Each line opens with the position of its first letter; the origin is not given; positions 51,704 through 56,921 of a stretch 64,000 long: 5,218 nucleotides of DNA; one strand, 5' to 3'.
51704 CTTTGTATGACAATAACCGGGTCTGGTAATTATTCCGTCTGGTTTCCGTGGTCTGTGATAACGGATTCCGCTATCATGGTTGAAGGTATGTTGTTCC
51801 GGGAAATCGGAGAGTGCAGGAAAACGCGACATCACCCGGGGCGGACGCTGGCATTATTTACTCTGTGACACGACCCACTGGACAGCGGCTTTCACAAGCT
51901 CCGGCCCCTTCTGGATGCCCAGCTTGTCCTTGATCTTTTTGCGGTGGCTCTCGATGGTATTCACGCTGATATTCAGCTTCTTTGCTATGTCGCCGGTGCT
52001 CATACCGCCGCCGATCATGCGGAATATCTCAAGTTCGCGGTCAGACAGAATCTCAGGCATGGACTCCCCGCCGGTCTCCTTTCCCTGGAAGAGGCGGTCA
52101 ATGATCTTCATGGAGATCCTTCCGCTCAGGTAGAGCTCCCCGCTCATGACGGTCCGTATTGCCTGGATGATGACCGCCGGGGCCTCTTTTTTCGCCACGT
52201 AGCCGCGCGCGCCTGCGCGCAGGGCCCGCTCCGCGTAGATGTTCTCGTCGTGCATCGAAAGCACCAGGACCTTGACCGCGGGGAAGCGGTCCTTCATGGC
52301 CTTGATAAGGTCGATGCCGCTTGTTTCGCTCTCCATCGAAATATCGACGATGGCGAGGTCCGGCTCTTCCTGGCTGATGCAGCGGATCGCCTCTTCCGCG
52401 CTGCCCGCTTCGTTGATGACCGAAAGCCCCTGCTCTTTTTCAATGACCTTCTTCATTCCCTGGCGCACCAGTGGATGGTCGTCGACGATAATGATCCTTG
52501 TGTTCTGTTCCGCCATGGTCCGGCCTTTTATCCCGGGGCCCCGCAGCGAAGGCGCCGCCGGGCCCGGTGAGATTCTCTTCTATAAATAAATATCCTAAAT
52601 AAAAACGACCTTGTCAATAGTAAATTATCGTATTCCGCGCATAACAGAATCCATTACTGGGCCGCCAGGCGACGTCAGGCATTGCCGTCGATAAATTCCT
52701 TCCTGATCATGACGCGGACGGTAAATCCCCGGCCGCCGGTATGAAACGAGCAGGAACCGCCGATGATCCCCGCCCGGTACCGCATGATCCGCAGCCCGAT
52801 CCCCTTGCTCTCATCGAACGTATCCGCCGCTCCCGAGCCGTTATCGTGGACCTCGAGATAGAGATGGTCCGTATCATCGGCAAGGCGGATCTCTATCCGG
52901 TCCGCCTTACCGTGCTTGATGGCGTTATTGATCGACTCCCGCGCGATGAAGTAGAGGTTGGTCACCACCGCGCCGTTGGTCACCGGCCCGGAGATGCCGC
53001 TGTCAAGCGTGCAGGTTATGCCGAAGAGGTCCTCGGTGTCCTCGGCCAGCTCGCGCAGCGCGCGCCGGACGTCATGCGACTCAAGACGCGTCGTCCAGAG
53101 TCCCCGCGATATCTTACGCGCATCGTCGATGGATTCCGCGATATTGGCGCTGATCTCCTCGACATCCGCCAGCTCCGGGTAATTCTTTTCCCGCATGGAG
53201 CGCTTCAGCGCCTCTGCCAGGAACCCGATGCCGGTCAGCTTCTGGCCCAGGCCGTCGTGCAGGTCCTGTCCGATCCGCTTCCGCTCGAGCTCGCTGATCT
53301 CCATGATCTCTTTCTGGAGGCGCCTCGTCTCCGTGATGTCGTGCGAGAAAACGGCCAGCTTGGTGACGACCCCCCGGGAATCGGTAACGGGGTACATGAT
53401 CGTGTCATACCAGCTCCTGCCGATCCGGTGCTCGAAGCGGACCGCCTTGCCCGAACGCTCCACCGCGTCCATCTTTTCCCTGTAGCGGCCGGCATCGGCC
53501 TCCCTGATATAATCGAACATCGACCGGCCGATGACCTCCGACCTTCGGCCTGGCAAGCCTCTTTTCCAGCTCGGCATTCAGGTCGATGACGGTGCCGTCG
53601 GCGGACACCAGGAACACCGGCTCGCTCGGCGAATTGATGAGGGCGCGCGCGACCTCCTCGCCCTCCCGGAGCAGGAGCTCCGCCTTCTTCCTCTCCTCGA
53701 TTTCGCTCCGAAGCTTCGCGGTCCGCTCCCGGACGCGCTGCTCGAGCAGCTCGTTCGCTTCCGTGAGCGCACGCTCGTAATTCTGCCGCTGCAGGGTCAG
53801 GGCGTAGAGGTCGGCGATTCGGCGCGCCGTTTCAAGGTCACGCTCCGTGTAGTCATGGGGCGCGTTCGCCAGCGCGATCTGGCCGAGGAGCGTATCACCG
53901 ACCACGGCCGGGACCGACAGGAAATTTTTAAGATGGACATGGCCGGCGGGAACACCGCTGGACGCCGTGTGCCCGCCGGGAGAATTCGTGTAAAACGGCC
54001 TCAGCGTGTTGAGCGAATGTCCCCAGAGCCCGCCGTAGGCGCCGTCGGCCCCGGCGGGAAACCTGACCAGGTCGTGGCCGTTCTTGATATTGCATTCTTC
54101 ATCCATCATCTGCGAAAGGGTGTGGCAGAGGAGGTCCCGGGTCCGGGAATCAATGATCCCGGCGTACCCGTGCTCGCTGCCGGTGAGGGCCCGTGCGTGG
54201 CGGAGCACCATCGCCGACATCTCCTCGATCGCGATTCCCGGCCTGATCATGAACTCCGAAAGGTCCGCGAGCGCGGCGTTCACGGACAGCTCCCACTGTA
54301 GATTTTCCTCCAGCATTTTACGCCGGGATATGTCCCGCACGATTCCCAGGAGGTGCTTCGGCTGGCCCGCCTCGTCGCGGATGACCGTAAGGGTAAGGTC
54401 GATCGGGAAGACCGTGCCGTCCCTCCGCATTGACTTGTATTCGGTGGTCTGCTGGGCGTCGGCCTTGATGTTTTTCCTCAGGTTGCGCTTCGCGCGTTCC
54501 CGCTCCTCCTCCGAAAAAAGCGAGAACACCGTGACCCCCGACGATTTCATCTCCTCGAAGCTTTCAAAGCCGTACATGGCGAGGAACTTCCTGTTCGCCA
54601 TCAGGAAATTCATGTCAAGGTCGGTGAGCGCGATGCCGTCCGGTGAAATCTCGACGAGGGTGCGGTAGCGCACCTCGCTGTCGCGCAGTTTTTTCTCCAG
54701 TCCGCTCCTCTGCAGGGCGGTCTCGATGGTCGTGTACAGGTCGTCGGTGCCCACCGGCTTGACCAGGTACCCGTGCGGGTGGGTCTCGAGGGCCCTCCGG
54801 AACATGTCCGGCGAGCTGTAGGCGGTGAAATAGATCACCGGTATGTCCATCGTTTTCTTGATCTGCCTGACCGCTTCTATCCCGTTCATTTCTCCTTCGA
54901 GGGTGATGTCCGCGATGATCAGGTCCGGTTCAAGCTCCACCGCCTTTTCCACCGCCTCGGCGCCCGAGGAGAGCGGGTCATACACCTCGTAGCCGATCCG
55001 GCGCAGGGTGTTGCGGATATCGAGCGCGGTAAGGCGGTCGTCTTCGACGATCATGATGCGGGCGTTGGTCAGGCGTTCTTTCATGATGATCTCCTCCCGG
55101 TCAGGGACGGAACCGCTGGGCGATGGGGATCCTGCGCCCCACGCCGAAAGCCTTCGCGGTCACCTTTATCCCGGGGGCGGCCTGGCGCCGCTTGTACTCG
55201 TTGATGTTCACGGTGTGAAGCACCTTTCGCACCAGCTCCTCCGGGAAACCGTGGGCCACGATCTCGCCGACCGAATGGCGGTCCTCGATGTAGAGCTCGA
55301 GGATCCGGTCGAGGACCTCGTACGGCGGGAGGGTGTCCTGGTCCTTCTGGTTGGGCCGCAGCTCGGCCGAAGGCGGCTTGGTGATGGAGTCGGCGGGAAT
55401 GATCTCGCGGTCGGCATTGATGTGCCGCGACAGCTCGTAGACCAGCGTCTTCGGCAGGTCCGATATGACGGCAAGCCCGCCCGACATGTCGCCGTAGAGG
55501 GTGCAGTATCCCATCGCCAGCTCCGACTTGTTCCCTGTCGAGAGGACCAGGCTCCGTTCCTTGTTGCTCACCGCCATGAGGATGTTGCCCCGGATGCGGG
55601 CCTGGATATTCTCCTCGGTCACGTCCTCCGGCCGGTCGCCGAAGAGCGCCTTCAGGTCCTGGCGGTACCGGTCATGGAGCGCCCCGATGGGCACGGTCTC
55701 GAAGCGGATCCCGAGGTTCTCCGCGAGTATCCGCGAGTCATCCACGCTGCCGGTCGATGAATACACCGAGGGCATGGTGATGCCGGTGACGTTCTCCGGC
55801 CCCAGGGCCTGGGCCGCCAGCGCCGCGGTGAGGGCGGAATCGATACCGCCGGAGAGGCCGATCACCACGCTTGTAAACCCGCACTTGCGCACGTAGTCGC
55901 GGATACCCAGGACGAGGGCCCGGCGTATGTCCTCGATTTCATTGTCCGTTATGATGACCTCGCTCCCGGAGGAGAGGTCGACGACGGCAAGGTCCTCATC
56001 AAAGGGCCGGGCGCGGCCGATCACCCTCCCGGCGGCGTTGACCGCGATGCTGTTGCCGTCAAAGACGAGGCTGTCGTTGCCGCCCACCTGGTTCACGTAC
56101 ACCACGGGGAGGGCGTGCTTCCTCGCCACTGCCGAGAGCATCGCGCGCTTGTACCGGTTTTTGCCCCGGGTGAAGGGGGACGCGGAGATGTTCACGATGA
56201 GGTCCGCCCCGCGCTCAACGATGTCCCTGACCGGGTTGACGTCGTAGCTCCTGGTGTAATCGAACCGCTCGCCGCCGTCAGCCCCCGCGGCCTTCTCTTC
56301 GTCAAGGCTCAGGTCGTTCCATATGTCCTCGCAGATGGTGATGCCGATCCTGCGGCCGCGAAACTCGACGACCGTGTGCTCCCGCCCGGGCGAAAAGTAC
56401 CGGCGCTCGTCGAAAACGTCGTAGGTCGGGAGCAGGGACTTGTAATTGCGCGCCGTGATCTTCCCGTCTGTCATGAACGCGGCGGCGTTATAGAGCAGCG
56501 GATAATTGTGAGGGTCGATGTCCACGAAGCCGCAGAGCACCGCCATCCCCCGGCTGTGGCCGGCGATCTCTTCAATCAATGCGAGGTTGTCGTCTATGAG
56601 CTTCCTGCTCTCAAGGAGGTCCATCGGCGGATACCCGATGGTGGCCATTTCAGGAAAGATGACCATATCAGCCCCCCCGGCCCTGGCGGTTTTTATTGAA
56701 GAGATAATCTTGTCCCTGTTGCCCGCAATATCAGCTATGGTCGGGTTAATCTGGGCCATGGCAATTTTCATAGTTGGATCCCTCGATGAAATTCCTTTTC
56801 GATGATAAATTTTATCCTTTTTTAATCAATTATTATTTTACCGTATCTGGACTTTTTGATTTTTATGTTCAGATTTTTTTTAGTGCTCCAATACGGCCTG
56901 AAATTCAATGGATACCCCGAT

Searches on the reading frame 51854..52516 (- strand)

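Call 28: search_protein_families(library=pfam, proteins=[window:51854-52516:-], max_evalue=0.001)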
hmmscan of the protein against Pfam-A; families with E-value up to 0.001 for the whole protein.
window:51854-52516:- (220 aa): 4 families
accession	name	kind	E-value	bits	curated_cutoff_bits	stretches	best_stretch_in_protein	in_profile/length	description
PF00072.30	Response_reg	-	1.2e-27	96.7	30.2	1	8-121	1-111/111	Response regulator receiver domain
PF00196.25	GerE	-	1.3e-14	54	23.5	1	156-209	2-55/57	Bacterial regulatory proteins, luxR family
PF08281.18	Sigma70_r4_2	-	2e-06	27.7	25.7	1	157-199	11-54/54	Sigma-70, region 4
PF02796.21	HTH_7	-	0.0002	21.9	23.8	1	160-188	10-38/45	Helix-turn-helix domain of resolvase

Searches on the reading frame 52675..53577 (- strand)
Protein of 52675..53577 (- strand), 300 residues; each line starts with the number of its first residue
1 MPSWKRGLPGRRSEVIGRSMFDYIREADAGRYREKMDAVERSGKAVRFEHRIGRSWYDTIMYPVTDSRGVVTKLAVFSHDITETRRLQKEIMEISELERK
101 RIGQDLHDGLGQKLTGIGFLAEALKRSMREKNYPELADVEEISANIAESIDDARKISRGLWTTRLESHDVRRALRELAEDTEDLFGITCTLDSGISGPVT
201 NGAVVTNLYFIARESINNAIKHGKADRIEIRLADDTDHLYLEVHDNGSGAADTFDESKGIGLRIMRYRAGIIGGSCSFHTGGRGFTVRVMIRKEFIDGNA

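Call 28: search_protein_families(library=pfam, proteins=[window:52675-53577:-], max_evalue=0.001)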
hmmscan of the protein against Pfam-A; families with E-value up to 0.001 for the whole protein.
window:52675-53577:- (300 aa): 5 families
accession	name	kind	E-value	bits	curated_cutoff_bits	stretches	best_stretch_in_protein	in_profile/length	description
PF07730.19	HisKA_3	-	1.3e-13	51.7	24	1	98-160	1-63/68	Histidine kinase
PF02518.31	HATPase_c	-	4.4e-10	40.4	26.4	1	206-292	4-108/111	Histidine kinase-, DNA gyrase B-, and HSP90-like ATPase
PF08448.16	PAS_4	-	8.3e-09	36.1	23.1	1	12-86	32-110/110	PAS fold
PF13581.12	HATPase_c_2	-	1.7e-05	25.2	27.4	1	205-266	29-106/127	Histidine kinase-like ATPase domain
PF13426.13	PAS_9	-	5.5e-05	23.8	27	1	11-83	27-103/103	PAS domain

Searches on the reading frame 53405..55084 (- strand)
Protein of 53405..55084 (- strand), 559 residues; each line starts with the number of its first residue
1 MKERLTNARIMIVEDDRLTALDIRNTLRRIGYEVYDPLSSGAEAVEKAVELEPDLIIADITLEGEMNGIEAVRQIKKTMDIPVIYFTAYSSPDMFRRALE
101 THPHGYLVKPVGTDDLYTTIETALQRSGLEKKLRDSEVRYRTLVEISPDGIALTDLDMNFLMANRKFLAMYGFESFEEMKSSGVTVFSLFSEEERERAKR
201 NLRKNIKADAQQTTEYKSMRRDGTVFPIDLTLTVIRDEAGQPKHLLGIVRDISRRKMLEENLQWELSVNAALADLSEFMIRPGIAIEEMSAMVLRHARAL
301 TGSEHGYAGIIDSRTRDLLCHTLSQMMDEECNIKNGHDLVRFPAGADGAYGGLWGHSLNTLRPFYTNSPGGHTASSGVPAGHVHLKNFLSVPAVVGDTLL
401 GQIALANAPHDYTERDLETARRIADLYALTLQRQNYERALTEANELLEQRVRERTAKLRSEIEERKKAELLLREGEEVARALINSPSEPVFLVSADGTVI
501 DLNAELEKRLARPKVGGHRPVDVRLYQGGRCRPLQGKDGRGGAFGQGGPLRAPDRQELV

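Call 28: search_protein_families(library=pfam, proteins=[window:53405-55084:-], max_evalue=0.001)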
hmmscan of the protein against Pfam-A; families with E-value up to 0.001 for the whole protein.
window:53405-55084:- (559 aa): 9 families
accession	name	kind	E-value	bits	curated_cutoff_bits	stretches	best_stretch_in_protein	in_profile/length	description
PF00072.30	Response_reg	-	1.4e-21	77.2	30.2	1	10-120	1-110/111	Response regulator receiver domain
PF13185.12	GAF_2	-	2.5e-18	67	28.6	1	286-432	4-136/136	GAF domain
PF08448.16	PAS_4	-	2.7e-15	57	23.1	1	147-256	4-109/110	PAS fold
PF00989.32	PAS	-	1.1e-14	54.9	22.6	1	139-252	2-113/113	PAS fold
PF13426.13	PAS_9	-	1.6e-13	51.3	27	1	148-253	1-102/103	PAS domain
PF13188.13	PAS_8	-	1.1e-11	44.6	21.8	1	139-196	2-59/65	PAS domain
PF08447.18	PAS_3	-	4.1e-11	43.4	25.6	1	161-249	2-89/89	PAS fold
PF01590.32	GAF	-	9.2e-07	29.9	22.4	1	287-431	3-133/133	GAF domain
PF12860.13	PAS_7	-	0.00024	21.7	27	0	149-225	6-87/115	PAS fold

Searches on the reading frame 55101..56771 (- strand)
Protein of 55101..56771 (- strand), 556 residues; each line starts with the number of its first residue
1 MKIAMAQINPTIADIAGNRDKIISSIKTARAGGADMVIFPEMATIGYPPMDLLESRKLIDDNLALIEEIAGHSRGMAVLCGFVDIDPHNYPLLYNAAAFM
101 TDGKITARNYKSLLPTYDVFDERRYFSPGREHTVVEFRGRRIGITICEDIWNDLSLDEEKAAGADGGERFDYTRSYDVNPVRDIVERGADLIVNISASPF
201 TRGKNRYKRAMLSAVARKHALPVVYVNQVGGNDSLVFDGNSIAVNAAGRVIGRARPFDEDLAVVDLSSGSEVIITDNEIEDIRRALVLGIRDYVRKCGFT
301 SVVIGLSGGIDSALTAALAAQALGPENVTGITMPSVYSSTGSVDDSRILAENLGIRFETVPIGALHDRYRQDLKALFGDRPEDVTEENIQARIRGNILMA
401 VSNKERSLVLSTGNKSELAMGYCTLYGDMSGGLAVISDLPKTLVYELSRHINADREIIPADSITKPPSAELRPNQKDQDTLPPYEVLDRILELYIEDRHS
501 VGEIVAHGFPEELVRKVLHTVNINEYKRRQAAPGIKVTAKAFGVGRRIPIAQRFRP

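Call 28: search_protein_families(library=pfam, proteins=[window:55101-56771:-], max_evalue=0.001)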
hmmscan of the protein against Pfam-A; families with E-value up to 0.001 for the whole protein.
window:55101-56771:- (556 aa): 2 families
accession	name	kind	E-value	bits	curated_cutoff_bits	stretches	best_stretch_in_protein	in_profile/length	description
PF02540.23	NAD_synthase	-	1.6e-76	257.1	21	1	284-531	3-242/242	NAD synthase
PF00795.27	CN_hydrolase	-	7.3e-28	98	23.2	2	2-156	1-158/256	Carbon-nitrogen hydrolase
